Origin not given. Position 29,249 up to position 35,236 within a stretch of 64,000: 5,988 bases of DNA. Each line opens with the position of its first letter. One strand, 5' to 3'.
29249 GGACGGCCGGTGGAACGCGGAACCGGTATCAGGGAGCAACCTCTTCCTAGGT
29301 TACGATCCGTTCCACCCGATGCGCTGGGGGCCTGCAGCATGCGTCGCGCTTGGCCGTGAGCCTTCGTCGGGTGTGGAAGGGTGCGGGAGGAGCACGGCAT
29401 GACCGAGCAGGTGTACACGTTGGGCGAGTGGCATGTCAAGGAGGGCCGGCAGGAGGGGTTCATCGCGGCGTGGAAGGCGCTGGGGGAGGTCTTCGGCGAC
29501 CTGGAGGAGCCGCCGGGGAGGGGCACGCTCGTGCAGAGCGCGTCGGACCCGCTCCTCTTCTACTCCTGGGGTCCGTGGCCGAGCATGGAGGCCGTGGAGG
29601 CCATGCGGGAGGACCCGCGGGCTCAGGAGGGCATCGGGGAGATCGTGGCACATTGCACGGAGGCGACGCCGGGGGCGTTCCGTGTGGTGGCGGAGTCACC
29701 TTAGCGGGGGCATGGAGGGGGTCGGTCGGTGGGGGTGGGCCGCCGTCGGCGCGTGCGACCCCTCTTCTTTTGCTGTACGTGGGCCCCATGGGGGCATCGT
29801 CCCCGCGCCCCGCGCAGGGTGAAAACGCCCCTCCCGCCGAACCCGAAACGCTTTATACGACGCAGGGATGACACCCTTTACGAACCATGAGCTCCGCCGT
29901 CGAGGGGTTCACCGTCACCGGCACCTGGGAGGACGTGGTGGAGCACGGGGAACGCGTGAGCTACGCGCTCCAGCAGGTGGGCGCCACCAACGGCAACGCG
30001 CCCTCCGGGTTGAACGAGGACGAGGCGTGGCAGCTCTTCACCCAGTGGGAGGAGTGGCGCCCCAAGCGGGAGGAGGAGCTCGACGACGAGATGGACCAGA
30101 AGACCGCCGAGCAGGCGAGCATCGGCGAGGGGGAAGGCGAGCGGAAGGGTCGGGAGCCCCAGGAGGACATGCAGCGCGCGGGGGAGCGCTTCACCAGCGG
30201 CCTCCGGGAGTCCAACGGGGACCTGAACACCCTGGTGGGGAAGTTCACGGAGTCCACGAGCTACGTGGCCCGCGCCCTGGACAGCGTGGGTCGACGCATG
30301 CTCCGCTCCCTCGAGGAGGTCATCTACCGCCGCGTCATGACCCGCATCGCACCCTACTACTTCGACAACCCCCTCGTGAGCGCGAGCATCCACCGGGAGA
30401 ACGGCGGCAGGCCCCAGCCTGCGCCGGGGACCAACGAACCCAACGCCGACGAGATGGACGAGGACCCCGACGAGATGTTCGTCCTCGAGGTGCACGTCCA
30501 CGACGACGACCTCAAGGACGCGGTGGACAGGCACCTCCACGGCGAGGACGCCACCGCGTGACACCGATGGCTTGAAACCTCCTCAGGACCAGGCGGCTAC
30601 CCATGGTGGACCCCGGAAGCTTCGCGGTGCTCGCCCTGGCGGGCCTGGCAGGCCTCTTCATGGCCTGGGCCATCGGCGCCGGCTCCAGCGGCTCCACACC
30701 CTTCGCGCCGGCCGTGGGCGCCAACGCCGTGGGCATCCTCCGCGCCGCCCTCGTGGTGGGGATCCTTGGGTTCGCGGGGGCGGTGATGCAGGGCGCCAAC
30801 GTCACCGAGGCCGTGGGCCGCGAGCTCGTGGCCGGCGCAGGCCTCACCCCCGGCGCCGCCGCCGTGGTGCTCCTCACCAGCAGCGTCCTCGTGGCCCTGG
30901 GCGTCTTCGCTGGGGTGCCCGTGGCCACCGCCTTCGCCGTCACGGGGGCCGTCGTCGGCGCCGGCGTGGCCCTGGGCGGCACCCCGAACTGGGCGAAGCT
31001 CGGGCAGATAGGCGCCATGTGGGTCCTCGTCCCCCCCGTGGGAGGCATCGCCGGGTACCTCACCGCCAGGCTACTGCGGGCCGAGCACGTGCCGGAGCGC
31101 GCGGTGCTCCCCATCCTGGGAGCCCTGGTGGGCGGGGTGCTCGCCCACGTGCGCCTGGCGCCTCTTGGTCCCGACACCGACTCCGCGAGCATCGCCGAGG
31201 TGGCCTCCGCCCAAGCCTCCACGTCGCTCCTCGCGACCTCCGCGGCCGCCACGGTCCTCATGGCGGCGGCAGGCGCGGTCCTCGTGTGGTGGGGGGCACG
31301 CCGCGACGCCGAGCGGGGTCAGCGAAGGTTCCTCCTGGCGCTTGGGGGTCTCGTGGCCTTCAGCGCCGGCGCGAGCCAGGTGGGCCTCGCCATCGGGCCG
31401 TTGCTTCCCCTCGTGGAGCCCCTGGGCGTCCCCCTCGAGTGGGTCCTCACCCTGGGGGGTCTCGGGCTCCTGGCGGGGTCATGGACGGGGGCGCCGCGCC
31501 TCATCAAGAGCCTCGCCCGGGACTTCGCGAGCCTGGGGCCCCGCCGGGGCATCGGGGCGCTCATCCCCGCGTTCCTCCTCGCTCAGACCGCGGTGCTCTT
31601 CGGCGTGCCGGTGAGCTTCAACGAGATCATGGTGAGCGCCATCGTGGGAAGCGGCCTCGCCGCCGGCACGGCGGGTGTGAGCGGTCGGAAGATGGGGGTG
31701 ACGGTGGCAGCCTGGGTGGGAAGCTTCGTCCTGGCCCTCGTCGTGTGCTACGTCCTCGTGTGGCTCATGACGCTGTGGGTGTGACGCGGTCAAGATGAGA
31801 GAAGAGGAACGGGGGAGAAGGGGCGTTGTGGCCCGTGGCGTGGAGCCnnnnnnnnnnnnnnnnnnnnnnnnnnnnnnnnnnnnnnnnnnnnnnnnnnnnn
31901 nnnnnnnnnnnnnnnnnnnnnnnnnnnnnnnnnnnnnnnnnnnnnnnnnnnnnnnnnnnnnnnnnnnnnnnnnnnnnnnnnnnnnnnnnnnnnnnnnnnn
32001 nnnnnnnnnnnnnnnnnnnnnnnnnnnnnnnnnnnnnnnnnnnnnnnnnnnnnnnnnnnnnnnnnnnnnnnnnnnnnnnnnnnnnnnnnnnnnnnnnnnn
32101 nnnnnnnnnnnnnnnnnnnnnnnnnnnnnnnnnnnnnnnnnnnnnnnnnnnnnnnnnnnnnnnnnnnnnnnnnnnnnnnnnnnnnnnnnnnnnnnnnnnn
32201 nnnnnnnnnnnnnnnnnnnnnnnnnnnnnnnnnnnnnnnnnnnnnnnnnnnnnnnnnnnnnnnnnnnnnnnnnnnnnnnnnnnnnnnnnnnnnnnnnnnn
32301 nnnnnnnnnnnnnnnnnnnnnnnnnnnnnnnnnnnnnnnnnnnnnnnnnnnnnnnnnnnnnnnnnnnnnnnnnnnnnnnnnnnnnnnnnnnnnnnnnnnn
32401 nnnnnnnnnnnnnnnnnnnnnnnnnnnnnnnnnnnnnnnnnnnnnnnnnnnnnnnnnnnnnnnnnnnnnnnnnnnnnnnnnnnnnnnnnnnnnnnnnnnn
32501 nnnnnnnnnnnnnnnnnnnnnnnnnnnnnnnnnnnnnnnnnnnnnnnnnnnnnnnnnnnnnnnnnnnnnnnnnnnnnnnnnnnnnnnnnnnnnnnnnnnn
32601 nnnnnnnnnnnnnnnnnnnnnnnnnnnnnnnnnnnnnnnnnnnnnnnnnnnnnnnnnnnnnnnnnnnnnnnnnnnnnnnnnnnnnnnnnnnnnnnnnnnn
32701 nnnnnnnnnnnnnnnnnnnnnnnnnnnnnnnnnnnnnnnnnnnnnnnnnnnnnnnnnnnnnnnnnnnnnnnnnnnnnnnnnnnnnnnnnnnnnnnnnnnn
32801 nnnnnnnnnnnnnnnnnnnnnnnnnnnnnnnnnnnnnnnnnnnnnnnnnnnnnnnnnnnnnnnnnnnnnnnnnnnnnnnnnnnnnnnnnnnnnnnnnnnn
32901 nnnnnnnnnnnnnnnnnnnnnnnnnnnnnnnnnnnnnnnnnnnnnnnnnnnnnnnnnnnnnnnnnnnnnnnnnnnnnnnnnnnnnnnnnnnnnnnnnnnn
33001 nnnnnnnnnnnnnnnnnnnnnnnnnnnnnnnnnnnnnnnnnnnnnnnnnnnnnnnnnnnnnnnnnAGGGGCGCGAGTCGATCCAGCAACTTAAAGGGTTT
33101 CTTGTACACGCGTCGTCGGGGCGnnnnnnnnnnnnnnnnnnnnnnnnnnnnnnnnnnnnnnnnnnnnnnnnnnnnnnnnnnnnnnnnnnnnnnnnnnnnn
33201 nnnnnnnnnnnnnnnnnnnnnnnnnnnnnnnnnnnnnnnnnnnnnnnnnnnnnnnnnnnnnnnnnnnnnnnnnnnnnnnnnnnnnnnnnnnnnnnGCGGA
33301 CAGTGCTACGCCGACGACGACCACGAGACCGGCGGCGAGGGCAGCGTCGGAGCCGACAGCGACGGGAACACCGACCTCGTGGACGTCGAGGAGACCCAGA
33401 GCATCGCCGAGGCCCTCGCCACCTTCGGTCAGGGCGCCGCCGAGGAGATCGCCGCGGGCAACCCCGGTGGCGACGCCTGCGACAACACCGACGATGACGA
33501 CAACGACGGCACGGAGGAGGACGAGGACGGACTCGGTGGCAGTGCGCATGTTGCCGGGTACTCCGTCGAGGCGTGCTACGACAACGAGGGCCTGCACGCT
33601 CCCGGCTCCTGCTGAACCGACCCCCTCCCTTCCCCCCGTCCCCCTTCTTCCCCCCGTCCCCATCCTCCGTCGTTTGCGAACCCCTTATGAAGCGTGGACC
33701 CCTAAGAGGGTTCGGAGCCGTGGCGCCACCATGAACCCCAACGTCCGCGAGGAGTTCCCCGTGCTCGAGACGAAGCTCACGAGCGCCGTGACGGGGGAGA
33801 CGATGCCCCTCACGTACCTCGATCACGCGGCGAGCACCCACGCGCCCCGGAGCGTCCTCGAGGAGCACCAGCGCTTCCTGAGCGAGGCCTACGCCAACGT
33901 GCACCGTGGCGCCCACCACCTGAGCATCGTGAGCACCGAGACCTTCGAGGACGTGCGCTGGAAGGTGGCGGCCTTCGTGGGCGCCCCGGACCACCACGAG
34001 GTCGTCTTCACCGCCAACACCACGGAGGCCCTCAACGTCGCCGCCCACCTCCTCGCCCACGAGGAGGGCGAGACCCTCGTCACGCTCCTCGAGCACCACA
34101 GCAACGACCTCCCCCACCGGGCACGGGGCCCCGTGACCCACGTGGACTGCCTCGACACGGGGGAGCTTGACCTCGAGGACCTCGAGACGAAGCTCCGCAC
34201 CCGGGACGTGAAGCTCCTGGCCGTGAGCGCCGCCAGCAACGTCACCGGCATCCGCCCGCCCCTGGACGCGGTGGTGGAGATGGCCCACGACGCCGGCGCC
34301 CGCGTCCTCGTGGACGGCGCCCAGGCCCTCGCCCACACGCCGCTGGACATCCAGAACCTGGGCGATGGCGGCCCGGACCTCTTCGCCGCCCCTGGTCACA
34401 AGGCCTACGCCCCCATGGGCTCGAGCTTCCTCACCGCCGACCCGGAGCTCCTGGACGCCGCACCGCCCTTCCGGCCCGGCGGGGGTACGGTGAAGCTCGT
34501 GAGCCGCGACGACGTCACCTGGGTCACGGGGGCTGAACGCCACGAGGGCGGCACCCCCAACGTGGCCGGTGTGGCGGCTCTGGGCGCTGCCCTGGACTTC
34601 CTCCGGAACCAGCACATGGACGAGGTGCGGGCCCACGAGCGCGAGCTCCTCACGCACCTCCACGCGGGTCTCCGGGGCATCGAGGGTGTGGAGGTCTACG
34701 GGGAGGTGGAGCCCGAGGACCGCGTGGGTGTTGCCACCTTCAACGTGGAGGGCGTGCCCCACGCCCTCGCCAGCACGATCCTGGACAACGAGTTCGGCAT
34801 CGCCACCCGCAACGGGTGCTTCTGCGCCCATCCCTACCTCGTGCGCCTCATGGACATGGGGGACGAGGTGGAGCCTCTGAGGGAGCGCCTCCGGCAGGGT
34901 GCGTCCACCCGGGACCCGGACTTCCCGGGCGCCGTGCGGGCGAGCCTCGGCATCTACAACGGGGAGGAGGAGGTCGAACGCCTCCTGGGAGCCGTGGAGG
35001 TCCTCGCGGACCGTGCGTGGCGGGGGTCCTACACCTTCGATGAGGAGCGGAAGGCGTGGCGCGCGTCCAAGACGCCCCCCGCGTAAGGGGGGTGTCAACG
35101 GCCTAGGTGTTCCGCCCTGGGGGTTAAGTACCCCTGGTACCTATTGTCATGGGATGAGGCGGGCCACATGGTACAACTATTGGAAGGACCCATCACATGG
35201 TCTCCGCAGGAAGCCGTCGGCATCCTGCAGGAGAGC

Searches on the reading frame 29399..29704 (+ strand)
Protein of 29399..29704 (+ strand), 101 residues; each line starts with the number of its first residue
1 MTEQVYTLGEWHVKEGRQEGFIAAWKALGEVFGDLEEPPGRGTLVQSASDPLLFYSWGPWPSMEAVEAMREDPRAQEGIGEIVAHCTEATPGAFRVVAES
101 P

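Call 9: search_protein_families(library=pfam, proteins=[window:29399-29704:+], max_evalue=0.01)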
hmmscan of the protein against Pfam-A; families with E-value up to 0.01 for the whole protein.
window:29399-29704:+ (101 aa): 0 families

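Call 12: find_encoding_contigs(protein=window:29399-29704:+, flank=3000, max_places=10)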
Protein window:29399-29704:+ (101 aa): no gene with exactly this product is on record in the collection.

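Call 14: find_homologous_proteins(query=window:29399-29704:+)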
Query window:29399-29704:+ (101 aa): 68 proteins with E <= 0.001 among 69 candidates.
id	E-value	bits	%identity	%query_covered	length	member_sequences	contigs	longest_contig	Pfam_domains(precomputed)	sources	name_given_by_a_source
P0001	1.7e-62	226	100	100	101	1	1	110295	-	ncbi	-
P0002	9.1e-41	156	69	99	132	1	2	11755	PF03992.23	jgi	jgi:hypothetical protein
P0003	2.7e-39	152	68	99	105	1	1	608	-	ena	-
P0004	3.2e-39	151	66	100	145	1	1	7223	-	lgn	-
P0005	6.1e-39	150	67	99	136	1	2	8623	PF03992.23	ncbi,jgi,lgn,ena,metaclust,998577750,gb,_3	metaclust:\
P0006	7.3e-39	150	67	99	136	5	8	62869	PF03992.23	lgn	-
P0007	8.0e-39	150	67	99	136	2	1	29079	-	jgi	jgi:hypothetical protein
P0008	1.9e-38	149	67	99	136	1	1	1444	PF03992.23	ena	-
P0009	2.0e-37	146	63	100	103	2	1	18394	-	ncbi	ncbi:MAG: antibiotic biosynthesis monooxygenase family protein [Cyclonatronaceae bacterium]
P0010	2.1e-36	142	66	100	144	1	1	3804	-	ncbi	-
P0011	3.0e-36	142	66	100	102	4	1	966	-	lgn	-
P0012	7.6e-36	141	64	100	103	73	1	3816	PF03992.23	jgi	jgi:heme-degrading monooxygenase HmoA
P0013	7.7e-36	140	66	99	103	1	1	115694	-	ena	-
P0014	9.9e-36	140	66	100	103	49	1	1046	PF03992.23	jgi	jgi:heme-degrading monooxygenase HmoA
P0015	1.2e-35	140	64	100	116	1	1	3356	-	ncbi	-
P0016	2.4e-35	139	64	100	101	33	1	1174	PF03992.23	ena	-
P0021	1.2e-34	137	64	100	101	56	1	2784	PF03992.23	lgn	-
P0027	8.4e-34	134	64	100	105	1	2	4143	PF03992.23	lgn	-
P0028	8.7e-34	134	62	99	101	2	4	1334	PF03992.23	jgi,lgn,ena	jgi:heme-degrading monooxygenase HmoA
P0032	1.7e-33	133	65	100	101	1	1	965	PF03992.23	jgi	jgi:heme-degrading monooxygenase HmoA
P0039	6.3e-33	131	64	96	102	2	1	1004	PF03992.23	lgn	-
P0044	1.2e-32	130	63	100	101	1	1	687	PF03992.23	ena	-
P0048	2.6e-32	129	60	98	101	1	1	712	PF03992.23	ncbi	-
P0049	2.9e-32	129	65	95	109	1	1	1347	PF03992.23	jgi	-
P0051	7.3e-32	128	58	99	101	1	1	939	PF03992.23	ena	-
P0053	1.5e-31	127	62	99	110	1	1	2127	PF03992.23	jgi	jgi:heme-degrading monooxygenase HmoA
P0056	3.6e-30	122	59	98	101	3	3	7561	PF03992.23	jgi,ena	jgi:quinol monooxygenase YgiN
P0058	6.5e-30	121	61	100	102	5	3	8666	PF03992.23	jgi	jgi:quinol monooxygenase YgiN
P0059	7.2e-30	121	58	99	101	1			PF03992.23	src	-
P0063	5.4e-28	115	56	99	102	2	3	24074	PF03992.23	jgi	jgi:heme-degrading monooxygenase HmoA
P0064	4.1e-27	112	54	99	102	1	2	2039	PF03992.23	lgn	-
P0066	6.3e-19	86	47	90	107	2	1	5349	PF03992.23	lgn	-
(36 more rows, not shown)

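Call 15: find_encoding_contigs(protein=P0001, flank=3000)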
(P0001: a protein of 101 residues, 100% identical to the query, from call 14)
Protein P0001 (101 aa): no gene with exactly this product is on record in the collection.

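Call 16: find_encoding_contigs(protein=P0002, flank=3000)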
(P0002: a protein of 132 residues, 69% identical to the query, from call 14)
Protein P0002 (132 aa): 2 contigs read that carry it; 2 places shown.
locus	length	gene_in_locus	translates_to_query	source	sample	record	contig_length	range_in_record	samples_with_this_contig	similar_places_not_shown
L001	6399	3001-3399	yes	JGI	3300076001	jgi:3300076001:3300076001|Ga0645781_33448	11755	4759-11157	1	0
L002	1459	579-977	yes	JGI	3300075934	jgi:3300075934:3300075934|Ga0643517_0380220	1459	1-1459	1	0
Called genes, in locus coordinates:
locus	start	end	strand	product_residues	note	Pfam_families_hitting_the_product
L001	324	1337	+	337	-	PF04909:Amidohydro_2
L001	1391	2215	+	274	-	-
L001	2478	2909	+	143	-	-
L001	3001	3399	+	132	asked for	PF03992:ABM (faint)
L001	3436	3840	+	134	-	-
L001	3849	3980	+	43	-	-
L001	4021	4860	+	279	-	PF20240:DUF6597, PF00165:HTH_AraC (weak), PF12833:HTH_18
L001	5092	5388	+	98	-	PF05635:23S_rRNA_IVP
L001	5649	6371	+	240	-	-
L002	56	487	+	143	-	-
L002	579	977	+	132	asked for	PF03992:ABM (faint)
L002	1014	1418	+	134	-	-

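Call 21: search_protein_families(library=pfam, proteins=[window:29399-29704:+], max_evalue=10)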
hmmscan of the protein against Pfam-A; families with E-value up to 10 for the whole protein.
window:29399-29704:+ (101 aa): 1 family
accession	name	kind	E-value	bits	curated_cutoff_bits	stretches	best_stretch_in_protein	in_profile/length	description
PF03992.22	ABM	-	0.011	16.3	23.1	1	8-77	5-74/78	Antibiotic biosynthesis monooxygenase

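Call 22: search_protein_families(library=ncbifam, proteins=[window:29399-29704:+], max_evalue=1)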
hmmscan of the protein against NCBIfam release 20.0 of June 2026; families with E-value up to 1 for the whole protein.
window:29399-29704:+ (101 aa): 0 families

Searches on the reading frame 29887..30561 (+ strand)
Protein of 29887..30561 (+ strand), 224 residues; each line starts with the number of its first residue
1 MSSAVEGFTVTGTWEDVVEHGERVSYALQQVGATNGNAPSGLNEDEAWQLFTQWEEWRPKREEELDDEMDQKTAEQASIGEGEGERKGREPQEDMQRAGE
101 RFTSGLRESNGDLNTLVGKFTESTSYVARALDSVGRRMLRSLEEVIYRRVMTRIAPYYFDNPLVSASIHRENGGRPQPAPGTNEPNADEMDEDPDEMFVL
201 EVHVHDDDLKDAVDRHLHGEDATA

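Call 9: search_protein_families(library=pfam, proteins=[window:29887-30561:+], max_evalue=0.01)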
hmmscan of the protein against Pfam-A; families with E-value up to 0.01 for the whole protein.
window:29887-30561:+ (224 aa): 1 family
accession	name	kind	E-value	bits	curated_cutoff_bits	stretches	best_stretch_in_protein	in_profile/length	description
PF19146.6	DUF5828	-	3.2e-63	213.9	27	1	4-172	3-162/230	Family of unknown function (DUF5828)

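Call 17: find_related_loci(query=window:29887-30561:+, collection=genome_contigs, flank=6000)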
Query window:29887-30561:+ (224 aa) in genome_contigs; peptide patterns used: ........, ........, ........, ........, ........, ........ (x = any residue, [..] = any of these).
166 stretches matched a pattern; 122 encode a relative of the query (tblastn E <= 1e-3); the best 80 are kept; 80 distinct loci.
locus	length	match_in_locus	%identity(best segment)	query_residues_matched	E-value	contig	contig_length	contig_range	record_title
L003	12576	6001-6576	45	1-221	5e-52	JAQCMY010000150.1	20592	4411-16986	MAG: Haloferacaceae archaeon isolate LUM.66 k149_885440, whole genome shotgun sequence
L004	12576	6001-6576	47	1-221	4e-52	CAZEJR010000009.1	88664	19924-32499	MAG TPA_asm: uncultured Haloferacaceae archaeon isolate SRP090399_co1_2 genome assembly, contig: NODE_48_length_88664_co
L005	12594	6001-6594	45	1-217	4e-52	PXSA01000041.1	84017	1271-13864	MAG: Halobacteriales archaeon QS_9_68_17 qs_9_scaffold_96, whole genome shotgun sequence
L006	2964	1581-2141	44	1-217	3e-52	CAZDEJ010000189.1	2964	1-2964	MAG TPA_asm: uncultured Halobellus sp. isolate SRP090399_co1_60 genome assembly, contig: NODE_13032_length_2964_cov_28.8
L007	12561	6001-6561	44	1-217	7e-52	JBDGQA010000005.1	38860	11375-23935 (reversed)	MAG: Haloferacaceae archaeon isolate DAL-9Gt_61m_68C1R c_000000000315, whole genome shotgun sequence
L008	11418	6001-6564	46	1-217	7e-52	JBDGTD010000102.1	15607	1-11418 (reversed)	MAG: Haloferacaceae archaeon isolate DAL-WCL_28_81C4R c_000000003690, whole genome shotgun sequence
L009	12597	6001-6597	42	1-221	1e-51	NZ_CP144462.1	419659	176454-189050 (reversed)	Halalkalicoccus salilacus strain FCH27 plasmid unnamed1, complete sequence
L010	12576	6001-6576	46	1-217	2e-51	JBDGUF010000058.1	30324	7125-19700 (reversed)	MAG: Halorientalis sp. isolate DAL-WCL_35_70C5R c_000000001112, whole genome shotgun sequence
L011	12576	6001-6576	44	1-221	4e-51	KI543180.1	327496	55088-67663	MAG: uncultured archaeon A07HB70 genomic scaffold scf7180000022062, whole genome shotgun sequence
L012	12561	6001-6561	44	1-217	3e-51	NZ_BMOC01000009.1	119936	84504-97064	Halobellus salinus strain JCM 14359 sequence09, whole genome shotgun sequence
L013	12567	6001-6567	43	1-217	1e-50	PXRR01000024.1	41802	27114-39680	MAG: Halobacteriales archaeon QS_5_70_17 qs_5_scaffold_208, whole genome shotgun sequence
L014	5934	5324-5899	45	1-217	1e-50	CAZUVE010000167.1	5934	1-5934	MAG TPA_asm: uncultured Halobacteriales archaeon isolate SRP185896_co2_291 genome assembly, contig: NODE_21157_length_59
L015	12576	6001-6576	45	1-217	2e-50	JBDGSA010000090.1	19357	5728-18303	MAG: Haloglomus sp. isolate DAL-WCL_21_75C5R c_000000002575, whole genome shotgun sequence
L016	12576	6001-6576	44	1-223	3e-50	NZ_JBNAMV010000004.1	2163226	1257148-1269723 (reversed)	Salarchaeum japonicum strain MBLA0217 contig_4, whole genome shotgun sequence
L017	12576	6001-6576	45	1-217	4e-50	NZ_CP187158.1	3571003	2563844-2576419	Halorientalis pallida strain MBLA0170 chromosome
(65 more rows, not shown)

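Call 30: find_homologous_proteins(query=window:29887-30561:+)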
Query window:29887-30561:+ (224 aa): 1652 proteins with E <= 0.001 among 1844 candidates; the best 120 are listed.
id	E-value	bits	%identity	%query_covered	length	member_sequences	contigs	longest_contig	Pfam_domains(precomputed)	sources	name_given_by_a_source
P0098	1.5e-145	501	100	100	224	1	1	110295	PF19146.7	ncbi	-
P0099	1.5e-49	187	45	96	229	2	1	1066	PF19146.7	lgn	-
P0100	6.7e-49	185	44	99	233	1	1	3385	PF19146.7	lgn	-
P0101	2.6e-48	183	45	97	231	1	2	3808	PF19146.7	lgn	-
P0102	3.4e-48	182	45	97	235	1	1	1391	PF19146.7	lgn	-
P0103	7.9e-48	181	44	100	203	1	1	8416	PF19146.7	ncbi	-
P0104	8.8e-48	181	44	97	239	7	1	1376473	PF19146.7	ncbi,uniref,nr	ncbi:hypothetical protein G9464_01870 [Halostella sp. JP-L12]|uniref:DUF5828 family protein n=1 Tax=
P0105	1.3e-47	180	45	97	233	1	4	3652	PF19146.7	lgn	-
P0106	1.3e-47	180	46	97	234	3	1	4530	PF19146.7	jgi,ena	-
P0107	1.3e-47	180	45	97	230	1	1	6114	PF19146.7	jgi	-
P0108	1.5e-47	180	46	97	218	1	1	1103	PF19146.7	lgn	-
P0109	3.1e-47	179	44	97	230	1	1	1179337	PF19146.7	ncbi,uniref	ncbi:DUF5828 family protein [Haloarchaeobius baliensis]|uniref:DUF5828 family protein n=1 Tax=Haloar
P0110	3.8e-47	179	46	97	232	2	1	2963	PF19146.7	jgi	jgi:hypothetical protein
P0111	6.8e-47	178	46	97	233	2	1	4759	PF19146.7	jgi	jgi:hypothetical protein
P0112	7.8e-47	178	45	96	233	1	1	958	PF19146.7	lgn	-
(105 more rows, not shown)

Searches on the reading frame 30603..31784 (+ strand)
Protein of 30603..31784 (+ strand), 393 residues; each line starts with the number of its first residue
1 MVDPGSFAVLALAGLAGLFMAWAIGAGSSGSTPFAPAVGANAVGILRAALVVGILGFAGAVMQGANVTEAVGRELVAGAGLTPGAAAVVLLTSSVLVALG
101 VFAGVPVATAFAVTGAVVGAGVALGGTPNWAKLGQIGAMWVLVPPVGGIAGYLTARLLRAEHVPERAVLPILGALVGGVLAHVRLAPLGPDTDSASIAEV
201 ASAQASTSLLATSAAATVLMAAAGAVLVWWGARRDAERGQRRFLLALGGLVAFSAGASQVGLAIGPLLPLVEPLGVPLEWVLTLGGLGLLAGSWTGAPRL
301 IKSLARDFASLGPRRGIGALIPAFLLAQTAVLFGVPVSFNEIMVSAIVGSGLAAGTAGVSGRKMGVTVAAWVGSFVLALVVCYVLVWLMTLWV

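Call 9: search_protein_families(library=pfam, proteins=[window:30603-31784:+], max_evalue=0.01)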
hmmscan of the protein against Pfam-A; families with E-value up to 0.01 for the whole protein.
window:30603-31784:+ (393 aa): 1 family
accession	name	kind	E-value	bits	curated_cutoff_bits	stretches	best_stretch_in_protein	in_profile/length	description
PF01384.25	PHO4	-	5.9e-47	160.8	33.7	1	30-381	6-349/350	Phosphate transporter family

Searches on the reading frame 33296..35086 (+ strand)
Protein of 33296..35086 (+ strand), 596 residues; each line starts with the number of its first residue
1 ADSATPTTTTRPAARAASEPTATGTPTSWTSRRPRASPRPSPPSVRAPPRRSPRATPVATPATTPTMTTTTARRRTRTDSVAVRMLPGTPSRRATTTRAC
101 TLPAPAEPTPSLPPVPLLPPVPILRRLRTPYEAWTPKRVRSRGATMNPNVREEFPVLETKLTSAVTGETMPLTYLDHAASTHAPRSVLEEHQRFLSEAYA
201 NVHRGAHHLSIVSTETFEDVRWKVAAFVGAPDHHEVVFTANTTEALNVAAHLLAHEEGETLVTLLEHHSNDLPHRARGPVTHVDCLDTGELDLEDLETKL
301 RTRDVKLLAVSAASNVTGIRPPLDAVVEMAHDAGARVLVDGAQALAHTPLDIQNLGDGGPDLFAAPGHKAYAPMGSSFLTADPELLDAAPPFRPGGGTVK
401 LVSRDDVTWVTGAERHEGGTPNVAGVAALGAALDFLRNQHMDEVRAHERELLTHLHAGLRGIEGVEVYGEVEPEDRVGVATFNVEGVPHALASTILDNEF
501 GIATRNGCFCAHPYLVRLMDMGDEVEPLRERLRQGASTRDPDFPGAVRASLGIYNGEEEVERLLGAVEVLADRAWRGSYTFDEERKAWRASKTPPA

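Call 55: search_protein_families(library=pfam, proteins=[window:33296-35086:+], max_evalue=0.001)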
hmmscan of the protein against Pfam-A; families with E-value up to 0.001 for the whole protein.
window:33296-35086:+ (596 aa): 4 families
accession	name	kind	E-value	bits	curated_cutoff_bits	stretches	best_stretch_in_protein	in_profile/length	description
PF00266.25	Aminotran_5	-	3.1e-93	313.2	21.5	1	173-563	1-371/371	Aminotransferase class-V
PF00155.27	Aminotran_1_2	-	4.7e-08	33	19.7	1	186-342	21-187/361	Aminotransferase class I and II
PF01212.27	Beta_elim_lyase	-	0.00026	20.8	27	1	234-400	48-215/288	Beta-eliminating lyase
PF01041.23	DegT_DnrJ_EryC1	-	0.00066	19.4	19.8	0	223-468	32-264/360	DegT/DnrJ/EryC1/StrS aminotransferase family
